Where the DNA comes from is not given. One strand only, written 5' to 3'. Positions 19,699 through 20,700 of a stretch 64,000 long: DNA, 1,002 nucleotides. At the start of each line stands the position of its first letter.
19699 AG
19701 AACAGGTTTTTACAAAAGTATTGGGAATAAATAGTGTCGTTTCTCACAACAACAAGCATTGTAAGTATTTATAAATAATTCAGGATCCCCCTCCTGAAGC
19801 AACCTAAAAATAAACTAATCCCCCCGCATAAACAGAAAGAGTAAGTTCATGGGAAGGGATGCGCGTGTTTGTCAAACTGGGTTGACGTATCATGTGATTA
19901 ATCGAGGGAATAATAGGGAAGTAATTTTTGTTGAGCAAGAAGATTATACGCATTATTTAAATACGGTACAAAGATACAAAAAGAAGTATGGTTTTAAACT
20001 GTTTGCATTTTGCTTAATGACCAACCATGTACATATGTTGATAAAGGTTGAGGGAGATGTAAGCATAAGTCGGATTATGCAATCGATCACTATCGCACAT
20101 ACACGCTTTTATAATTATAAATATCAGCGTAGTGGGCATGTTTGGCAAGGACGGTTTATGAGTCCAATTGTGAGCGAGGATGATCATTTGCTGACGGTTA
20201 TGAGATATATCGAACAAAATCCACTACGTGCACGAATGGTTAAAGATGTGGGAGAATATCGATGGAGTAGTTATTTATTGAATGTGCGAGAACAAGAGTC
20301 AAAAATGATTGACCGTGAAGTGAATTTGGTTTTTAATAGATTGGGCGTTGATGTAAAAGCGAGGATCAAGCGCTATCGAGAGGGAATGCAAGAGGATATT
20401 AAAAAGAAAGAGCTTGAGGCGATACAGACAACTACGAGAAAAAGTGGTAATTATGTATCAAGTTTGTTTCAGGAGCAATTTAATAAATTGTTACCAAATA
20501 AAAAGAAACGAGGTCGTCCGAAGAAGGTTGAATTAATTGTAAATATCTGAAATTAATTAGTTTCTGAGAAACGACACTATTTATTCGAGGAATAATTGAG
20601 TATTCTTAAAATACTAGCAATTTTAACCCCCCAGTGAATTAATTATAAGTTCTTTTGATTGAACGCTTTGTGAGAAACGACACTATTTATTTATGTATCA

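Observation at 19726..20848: RAYT unit 2: inverted REP-B upstream, four direct REP-B copies downstream, a 136-bp perfect duplication, and an AT-hook tail on the transposase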

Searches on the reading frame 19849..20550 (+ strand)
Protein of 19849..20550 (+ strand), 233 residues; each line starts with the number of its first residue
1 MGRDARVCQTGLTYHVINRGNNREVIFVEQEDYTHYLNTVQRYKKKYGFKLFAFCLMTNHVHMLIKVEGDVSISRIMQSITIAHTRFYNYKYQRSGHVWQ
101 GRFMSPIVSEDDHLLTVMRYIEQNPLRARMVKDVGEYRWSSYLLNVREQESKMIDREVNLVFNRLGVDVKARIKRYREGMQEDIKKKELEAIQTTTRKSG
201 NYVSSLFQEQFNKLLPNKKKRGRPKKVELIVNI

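Call 5: search_protein_families(library=pfam, proteins=[window:19849-20550:+], max_evalue=0.01)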
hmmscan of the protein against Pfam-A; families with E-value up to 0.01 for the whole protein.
window:19849-20550:+ (233 aa): 1 family
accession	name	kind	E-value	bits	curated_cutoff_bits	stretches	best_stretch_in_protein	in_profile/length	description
PF01797.21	Y1_Tnp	-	1.6e-21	77.1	23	1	9-124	2-121/121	Transposase IS200 like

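Call 7: find_encoding_contigs(protein=window:19849-20550:+, flank=10000, max_places=10)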
Protein window:19849-20550:+ (233 aa): 3 contigs read that carry it; 2 places shown.
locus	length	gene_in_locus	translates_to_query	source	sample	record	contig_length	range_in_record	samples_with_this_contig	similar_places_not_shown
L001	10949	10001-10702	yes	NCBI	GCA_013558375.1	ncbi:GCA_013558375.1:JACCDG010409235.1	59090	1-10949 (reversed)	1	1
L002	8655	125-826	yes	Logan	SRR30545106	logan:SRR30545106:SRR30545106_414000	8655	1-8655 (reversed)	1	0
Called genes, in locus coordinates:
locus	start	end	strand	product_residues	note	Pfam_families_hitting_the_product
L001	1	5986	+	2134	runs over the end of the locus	PF03534:SpvB, PF01839:FG-GAP (faint), PF13517:FG-GAP_3 (weak), PF12256:TcdB_toxin_midN, PF05593:RHS_repeat, PF25023:TEN_YD-shell (weak), PF05593:RHS_repeat (weak), PF25023:TEN_YD-shell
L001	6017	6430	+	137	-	-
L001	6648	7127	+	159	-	-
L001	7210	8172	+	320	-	-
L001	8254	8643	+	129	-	-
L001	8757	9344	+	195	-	PF01797:Y1_Tnp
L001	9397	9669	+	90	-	-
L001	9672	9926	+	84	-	-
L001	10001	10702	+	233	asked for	PF01797:Y1_Tnp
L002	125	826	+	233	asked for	PF01797:Y1_Tnp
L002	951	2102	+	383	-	PF00089:Trypsin, PF13365:Trypsin_2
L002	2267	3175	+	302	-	PF02661:Fic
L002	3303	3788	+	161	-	-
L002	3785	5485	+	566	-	PF21305:type_II_gspD_N0 (weak), PF03958:Secretin_N, PF00263:Secretin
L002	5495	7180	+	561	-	PF05157:MshEN, PF13401:AAA_22 (faint), PF13604:AAA_30 (faint), PF00437:T2SSE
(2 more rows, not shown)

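Call 8: find_homologous_proteins(query=window:19849-20547:+)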
Query window:19849-20547:+ (233 aa): 1380 proteins with E <= 0.001 among 1455 candidates; the best 120 are listed.
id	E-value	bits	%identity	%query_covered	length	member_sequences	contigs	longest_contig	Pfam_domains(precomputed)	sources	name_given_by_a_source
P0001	2.5e-151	519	100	100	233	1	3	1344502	PF01797.22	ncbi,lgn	-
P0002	1.4e-103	363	71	93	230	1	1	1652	PF01797.22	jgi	-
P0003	4.2e-100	352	68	97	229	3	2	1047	PF01797.22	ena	-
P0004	4.9e-99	348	67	99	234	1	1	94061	PF01797.22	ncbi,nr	ncbi:MAG: transposase [Candidatus Omnitrophica bacterium]|nr:transposase [Candidatus Omnitrophota ba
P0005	2.6e-97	343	66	100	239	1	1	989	PF01797.22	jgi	jgi:putative transposase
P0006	4.2e-96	339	66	100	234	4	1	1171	PF01797.22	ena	-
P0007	7.0e-96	338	64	98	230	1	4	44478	PF01797.22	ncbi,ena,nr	ncbi:MAG: transposase [Candidatus Omnitrophica bacterium]|nr:transposase [Candidatus Omnitrophota ba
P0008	3.4e-95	336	65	99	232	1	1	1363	PF01797.22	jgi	jgi:putative transposase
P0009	3.4e-95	336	67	92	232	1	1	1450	PF01797.22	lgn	-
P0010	8.3e-95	334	66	98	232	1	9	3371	PF01797.22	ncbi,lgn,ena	-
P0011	1.4e-94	334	64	100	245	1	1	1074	PF01797.22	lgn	-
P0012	1.7e-94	333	67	92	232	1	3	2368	PF01797.22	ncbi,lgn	-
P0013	2.0e-94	333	66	98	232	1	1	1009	PF01797.22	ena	-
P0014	2.9e-94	333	66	98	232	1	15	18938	PF01797.22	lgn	-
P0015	2.9e-94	333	65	100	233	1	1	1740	PF01797.22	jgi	jgi:putative transposase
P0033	2.4e-86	307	65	94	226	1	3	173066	PF01797.22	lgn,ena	-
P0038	4.1e-84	299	99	57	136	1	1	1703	PF01797.22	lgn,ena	-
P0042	1.2e-83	298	60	98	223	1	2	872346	PF01797.22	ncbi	ncbi:MAG: transposase [Candidatus Omnitrophota bacterium]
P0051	4.3e-80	286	57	93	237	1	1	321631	PF01797.22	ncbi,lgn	-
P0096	1.1e-71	259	50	92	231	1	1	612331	PF01797.22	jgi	jgi:putative transposase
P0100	2.3e-71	258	51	97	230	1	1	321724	PF01797.22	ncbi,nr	ncbi:MAG: transposase [Candidatus Omnitrophica bacterium]|nr:transposase [Candidatus Omnitrophota ba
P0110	2.0e-67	245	49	98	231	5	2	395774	PF01797.22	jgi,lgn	-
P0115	4.1e-66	241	50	97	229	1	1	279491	PF01797.22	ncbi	-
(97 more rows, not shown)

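Call 16: search_protein_families(library=ncbifam, proteins=[window:19849-20550:+], max_evalue=0.01)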
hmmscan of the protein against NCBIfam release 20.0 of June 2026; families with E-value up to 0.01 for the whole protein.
window:19849-20550:+ (233 aa): 2 families
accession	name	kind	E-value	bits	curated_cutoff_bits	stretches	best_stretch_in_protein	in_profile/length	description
NF047646.1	REP_Tyr_transpos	equivalog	4.5e-23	81.8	80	1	5-140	3-146/146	REP-associated tyrosine transposase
NF033573.1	transpos_IS200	equivalog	1.4e-08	35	55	1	6-122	5-125/126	IS200/IS605 family transposase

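Call 17: search_solved_structures(query=window:19849-20547:+, max_evalue=0.01, show_alignments=2)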
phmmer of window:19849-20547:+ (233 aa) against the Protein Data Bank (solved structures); distinct sequences matched with E-value up to 0.01: 1.
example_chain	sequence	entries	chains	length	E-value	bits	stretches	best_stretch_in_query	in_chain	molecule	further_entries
4er8_A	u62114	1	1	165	0.0037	20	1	11-145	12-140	TnpArep for protein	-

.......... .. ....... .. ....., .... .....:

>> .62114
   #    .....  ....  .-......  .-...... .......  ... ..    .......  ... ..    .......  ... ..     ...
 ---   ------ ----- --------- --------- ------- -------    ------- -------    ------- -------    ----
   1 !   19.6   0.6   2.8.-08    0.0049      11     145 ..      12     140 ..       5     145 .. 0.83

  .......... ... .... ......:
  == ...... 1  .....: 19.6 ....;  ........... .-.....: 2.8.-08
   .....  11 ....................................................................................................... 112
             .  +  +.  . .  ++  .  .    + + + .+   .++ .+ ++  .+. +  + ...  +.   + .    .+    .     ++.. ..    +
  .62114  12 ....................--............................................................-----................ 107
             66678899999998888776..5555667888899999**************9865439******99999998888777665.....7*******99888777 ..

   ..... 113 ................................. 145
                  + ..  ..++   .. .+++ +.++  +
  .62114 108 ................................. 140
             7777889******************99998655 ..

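Call 30: find_encoding_contigs(protein=P0038, flank=5000)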
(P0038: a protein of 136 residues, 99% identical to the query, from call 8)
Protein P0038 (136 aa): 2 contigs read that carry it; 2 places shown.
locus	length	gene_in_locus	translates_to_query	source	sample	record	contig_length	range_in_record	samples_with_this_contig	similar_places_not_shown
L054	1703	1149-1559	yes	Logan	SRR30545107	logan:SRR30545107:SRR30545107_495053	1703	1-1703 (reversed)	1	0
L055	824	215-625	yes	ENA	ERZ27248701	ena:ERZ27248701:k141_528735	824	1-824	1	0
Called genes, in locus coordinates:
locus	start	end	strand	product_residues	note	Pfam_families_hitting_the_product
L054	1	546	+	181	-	?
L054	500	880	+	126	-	-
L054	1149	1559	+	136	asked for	PF01797:Y1_Tnp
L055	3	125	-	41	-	?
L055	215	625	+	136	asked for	PF01797:Y1_Tnp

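Call 49: find_encoding_contigs(protein=P0004, flank=3000, max_places=2)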
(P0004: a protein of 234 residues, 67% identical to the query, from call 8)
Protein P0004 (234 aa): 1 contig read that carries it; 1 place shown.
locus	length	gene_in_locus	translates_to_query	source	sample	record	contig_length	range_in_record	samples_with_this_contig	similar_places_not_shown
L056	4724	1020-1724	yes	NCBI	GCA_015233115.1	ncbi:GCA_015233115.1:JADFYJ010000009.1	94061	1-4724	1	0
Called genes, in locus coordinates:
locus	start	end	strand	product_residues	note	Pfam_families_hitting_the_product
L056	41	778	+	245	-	PF00078:RVT_1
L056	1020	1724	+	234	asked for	PF01797:Y1_Tnp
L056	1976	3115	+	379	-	PF13173:AAA_14, PF13635:DUF4143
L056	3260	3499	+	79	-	-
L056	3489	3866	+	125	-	PF01850:PIN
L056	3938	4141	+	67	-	PF13560:HTH_31, PF01381:HTH_3 (weak)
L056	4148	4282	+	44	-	PF13657:Couple_hipA (weak)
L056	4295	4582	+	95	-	-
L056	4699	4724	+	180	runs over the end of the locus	PF01909:NTP_transf_2, PF18765:Polbeta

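Call 50: find_encoding_contigs(protein=P0042, flank=3000, max_places=2)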
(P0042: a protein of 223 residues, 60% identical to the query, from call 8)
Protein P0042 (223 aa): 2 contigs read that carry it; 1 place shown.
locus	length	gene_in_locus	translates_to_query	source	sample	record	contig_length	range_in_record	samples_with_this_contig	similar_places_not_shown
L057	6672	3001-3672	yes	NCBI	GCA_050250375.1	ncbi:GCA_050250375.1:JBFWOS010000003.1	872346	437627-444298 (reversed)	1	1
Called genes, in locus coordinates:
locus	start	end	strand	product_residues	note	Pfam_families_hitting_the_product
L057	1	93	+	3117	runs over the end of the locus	PF03534:SpvB, PF01839:FG-GAP (faint), PF09294:Interfer-bind (faint), PF13517:FG-GAP_3 (weak), PF25023:TEN_YD-shell, PF00041:fn3 (weak), PF00041:fn3, PF25023:TEN_YD-shell, +6 more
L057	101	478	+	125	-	-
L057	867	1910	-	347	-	PF13565:HTH_32 (weak), PF13683:rve_3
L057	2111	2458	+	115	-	PF05973:Gp49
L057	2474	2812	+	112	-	PF13744:HTH_37 (weak), PF12844:HTH_19 (weak), PF01381:HTH_3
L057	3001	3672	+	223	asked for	PF01797:Y1_Tnp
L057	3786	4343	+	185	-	-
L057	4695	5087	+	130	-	PF00072:Response_reg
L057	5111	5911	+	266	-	PF12146:Hydrolase_4, PF00561:Abhydrolase_1, PF12697:Abhydrolase_6 (weak)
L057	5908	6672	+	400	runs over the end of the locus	PF00150:Cellulase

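Call 51: find_encoding_contigs(protein=P0096, flank=3000, max_places=2)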
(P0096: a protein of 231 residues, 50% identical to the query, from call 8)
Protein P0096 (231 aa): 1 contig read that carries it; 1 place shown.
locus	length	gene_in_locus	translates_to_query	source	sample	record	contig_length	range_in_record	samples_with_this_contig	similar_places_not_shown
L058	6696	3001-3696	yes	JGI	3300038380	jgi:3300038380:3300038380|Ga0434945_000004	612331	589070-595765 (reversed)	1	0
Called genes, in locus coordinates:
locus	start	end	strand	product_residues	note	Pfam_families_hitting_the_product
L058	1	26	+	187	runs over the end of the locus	-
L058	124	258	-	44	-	-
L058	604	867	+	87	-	PF04014:MazE_antitoxin (weak)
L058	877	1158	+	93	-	-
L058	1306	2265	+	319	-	-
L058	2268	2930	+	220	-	-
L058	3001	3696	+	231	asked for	PF01797:Y1_Tnp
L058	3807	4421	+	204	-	-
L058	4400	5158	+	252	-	-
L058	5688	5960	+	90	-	PF02604:PhdYeFM_antitox, PF18506:RelB-like (weak)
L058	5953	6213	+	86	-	PF05016:ParE_toxin, PF15781:ParE-like_toxin (weak)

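Call 52: find_encoding_contigs(protein=P0110, flank=3000, max_places=2)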
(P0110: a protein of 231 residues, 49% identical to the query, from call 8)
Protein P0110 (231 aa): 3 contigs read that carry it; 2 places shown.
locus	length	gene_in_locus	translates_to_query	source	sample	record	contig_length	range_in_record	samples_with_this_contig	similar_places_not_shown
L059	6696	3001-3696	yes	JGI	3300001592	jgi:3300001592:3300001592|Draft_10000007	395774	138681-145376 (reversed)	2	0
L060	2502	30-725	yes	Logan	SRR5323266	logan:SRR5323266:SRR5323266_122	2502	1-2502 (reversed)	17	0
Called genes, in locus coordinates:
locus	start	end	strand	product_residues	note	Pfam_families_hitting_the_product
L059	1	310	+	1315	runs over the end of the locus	PF20148:DUF6531, PF25023:TEN_YD-shell, PF05593:RHS_repeat, PF25023:TEN_YD-shell, PF05593:RHS_repeat, PF25023:TEN_YD-shell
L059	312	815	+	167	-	-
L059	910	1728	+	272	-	PF25023:TEN_YD-shell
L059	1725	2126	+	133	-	-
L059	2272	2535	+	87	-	-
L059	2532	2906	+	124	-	-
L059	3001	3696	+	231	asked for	PF01797:Y1_Tnp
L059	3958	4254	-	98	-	-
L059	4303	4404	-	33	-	-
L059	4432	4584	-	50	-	-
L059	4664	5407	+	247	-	-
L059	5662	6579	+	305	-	-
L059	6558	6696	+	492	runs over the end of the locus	PF21305:type_II_gspD_N0 (faint), PF07660:STN, PF03958:Secretin_N, PF00263:Secretin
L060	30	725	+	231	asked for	PF01797:Y1_Tnp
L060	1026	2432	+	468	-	-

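Call 60: predict_structure(alignment_id=A2)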
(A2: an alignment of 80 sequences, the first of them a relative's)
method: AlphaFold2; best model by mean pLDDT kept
length: 233 residues; sequences in the alignment: 80
mean_pLDDT: 90.3   pTM: 0.86
mean pLDDT of the five models: 90.3, 89.2, 88.8, 87.4, 86.8
residues with pLDDT >= 90: 169; 70-90: 41; 50-70: 21; < 50: 2
segments of 3 or more residues with pLDDT < 50: none
pLDDT, mean of each block of 10 residues (from residue 1): 67 94 90 98 98 98 95 95 96 91 91 97 97 98 97 96 97 98 95 87 86 69 60 50
secondary structure, 60 per line:
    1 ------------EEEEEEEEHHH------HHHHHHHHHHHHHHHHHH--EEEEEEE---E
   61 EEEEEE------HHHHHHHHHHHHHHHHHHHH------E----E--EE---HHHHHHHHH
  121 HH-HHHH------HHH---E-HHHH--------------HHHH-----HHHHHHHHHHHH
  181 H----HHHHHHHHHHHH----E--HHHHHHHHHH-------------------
elements in order: E13-20 H30-47 E50-56 E60-66 H73-92 H112-122 H124-127 H142-145 H160-163 H169-181 H186-197 H205-214

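Call 62: fold_search(model_id=the predicted structure, library=pdb)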
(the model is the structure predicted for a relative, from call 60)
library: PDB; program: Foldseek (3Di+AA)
matches with E <= 10: 1229; with E <= 0.001: 30
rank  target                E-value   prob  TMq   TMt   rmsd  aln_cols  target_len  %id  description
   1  4er8_A                1.8e-08  1.00  0.53  0.73   5.5       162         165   20  Structure of the REP associates tyrosine transposase bound to a REP hairpin (released 2012-08-15)
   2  2xma_E                1.0e-06  1.00  0.39  0.62  10.8       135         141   19  DEINOCOCCUS RADIODURANS ISDRA2 TRANSPOSASE RIGHT END DNA COMPLEX (released 2010-10-13)
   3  2xma_B                1.2e-06  1.00  0.39  0.64   9.1       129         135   21  DEINOCOCCUS RADIODURANS ISDRA2 TRANSPOSASE RIGHT END DNA COMPLEX (released 2010-10-13)
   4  2xqc_D                1.4e-06  1.00  0.39  0.66   7.3       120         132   21  DEINOCOCCUS RADIODURANS ISDRA2 TRANSPOSASE COMPLEXED WITH LEFT END RECOGNITION AND CLEAVAGE SITE AND ZN (released 2010-10-13)
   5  2xma_A                1.5e-06  1.00  0.39  0.63  10.7       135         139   19  DEINOCOCCUS RADIODURANS ISDRA2 TRANSPOSASE RIGHT END DNA COMPLEX (released 2010-10-13)
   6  2xm3_C                2.6e-06  1.00  0.40  0.69   7.5       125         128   20  Deinococcus radiodurans ISDra2 Transposase Left end DNA complex (released 2010-10-13)
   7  2xo6_D                2.6e-06  1.00  0.39  0.67   8.6       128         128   20  DEINOCOCCUS RADIODURANS ISDRA2 TRANSPOSASE Y132F MUTANT COMPLEXED WITH LEFT END RECOGNITION AND CLEAVAGE SITE (released 2010-10-13)
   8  2xm3_A                3.3e-06  1.00  0.39  0.68   8.4       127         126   19  Deinococcus radiodurans ISDra2 Transposase Left end DNA complex (released 2010-10-13)
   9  2xm3_D                3.5e-06  1.00  0.39  0.67   7.1       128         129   20  Deinococcus radiodurans ISDra2 Transposase Left end DNA complex (released 2010-10-13)
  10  2xo6_A                5.6e-06  1.00  0.39  0.65   6.7       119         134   20  DEINOCOCCUS RADIODURANS ISDRA2 TRANSPOSASE Y132F MUTANT COMPLEXED WITH LEFT END RECOGNITION AND CLEAVAGE SITE (released 2010-10-13)
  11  2a6m_B                5.6e-06  1.00  0.40  0.61  10.2       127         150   13  Crystal Structure of the ISHp608 Transposase (released 2005-10-25)
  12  2xm3_B                6.7e-06  1.00  0.40  0.68   7.5       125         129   20  Deinococcus radiodurans ISDra2 Transposase Left end DNA complex (released 2010-10-13)
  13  2f4f_A                8.0e-06  1.00  0.37  0.61  13.0       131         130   15  Crystal structure of IS200 transposase (released 2005-12-13)
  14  2vic_A                1.1e-05  1.00  0.40  0.60   8.2       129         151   13  CRYSTAL STRUCTURE OF THE ISHP608 TRANSPOSASE IN COMPLEX with Left end 26- mer DNA and manganese (released 2008-02-19)
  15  2vjv_A                1.3e-05  1.00  0.40  0.71   8.2       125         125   14  Crystal structure of the IS608 transposase in complex with left end 26-mer DNA hairpin and a 6-mer DNA representing th (released 2008-02-19)
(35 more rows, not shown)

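Call 64: find_encoding_contigs(protein=P0051, flank=10000, max_places=1)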
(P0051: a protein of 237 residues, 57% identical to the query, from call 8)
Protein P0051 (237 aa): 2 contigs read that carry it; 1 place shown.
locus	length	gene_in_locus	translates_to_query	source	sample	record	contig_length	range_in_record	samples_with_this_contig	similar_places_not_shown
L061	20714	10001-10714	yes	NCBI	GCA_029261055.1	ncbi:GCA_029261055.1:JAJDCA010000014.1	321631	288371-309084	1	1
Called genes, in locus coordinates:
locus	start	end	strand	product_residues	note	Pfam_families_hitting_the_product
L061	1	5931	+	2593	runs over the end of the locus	PF19077:Big_13 (weak), PF13385:Laminin_G_3, PF05593:RHS_repeat, PF25023:TEN_YD-shell, PF05593:RHS_repeat, PF25023:TEN_YD-shell, PF05593:RHS_repeat, PF25023:TEN_YD-shell, +3 more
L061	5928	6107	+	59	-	-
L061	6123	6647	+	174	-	-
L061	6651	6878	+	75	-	-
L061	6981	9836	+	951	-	-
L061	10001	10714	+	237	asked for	PF01797:Y1_Tnp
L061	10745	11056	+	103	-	-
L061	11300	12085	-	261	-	PF13852:DUF4197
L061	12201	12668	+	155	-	PF01475:FUR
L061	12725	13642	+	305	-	PF01297:ZnuA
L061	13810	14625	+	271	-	PF00005:ABC_tran, PF02463:SMC_N (faint), PF13304:AAA_21 (faint)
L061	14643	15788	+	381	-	PF00950:ABC-3, PF01032:FecCD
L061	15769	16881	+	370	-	PF00950:ABC-3, PF01032:FecCD (weak)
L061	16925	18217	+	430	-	PF02836:Glyco_hydro_2_C (weak)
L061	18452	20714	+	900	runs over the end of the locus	PF02836:Glyco_hydro_2_C (weak), PF13620:CarboxypepD_reg (weak)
